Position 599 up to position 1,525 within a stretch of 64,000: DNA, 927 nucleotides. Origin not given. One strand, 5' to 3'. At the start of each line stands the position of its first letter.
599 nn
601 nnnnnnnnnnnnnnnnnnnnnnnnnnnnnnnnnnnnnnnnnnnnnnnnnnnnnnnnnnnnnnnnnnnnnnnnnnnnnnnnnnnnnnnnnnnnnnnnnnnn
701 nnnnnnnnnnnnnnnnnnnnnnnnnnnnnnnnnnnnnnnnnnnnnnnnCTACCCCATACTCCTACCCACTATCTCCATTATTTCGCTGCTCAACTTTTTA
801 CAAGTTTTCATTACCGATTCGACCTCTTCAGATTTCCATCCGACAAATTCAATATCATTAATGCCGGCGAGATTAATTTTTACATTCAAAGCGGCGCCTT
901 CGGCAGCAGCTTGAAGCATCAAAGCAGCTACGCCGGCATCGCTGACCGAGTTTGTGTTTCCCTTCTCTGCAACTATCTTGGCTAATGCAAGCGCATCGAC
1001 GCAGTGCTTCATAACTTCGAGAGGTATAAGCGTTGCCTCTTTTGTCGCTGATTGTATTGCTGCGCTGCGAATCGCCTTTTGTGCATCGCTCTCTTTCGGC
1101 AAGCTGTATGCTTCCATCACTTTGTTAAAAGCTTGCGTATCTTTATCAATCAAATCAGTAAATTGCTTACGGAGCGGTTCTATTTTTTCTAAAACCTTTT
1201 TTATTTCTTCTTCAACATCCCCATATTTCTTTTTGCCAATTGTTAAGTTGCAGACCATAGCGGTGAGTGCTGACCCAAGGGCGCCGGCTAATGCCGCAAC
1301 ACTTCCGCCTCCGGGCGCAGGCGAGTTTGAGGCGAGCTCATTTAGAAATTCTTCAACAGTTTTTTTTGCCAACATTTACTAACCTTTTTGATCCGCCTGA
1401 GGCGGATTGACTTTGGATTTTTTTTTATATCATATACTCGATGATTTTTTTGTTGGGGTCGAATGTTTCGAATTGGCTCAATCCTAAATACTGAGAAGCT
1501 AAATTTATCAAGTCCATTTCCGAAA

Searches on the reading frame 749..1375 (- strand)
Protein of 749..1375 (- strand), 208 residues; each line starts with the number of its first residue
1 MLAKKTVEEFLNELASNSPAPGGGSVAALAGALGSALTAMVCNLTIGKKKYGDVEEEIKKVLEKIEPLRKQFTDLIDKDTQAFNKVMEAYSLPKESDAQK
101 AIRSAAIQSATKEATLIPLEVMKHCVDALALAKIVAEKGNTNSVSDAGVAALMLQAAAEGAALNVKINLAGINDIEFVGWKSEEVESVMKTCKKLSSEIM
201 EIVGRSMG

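Call 34: search_protein_families(library=pfam, alignment_id=A1, max_evalue=0.00001)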
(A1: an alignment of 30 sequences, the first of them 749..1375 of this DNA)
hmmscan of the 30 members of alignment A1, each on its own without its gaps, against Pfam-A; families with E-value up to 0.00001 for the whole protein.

A. member 1, window:749-1375:- (208 aa): 1 family
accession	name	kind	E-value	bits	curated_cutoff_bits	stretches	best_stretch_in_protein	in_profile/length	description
PF04961.17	FTCD_C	-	4.3e-73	245.3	24.5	1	6-186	1-181/182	Formiminotransferase-cyclodeaminase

B. families by the number of members that match (of 30 scanned): 33 families (the first 25 are shown)
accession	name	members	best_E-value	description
PF00437.27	T2SSE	2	1.1e-100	Type II/IV secretion system protein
PF00072.30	Response_reg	2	1e-29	Response regulator receiver domain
PF00221.24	Lyase_aromatic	1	8.4e-196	Aromatic amino acid lyase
PF00224.27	PK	1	8.9e-118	Pyruvate kinase, barrel domain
PF00962.28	A_deaminase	1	3.7e-103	Adenosine deaminase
PF07837.17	FTCD_N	1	3e-73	Formiminotransferase domain, N-terminal subdomain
PF04961.17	FTCD_C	1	4.3e-73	Formiminotransferase-cyclodeaminase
PF00158.32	Sigma54_activat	1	5.3e-67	Sigma-54 interaction domain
PF02971.19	FTCD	1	1.7e-52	Formiminotransferase domain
PF13701.12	DDE_Tnp_1_4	1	1.4e-51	Transposase DDE domain group 1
PF00210.30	Ferritin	1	1.1e-37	Ferritin-like domain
PF02887.21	PK_C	1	1.1e-28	Pyruvate kinase, alpha/beta domain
PF19190.6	BACON_2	1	3.6e-28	Viral BACON domain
PF00263.26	Secretin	1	4.4e-28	Bacterial type II and III secretion system protein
PF01979.26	Amidohydro_1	1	2.5e-25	Amidohydrolase family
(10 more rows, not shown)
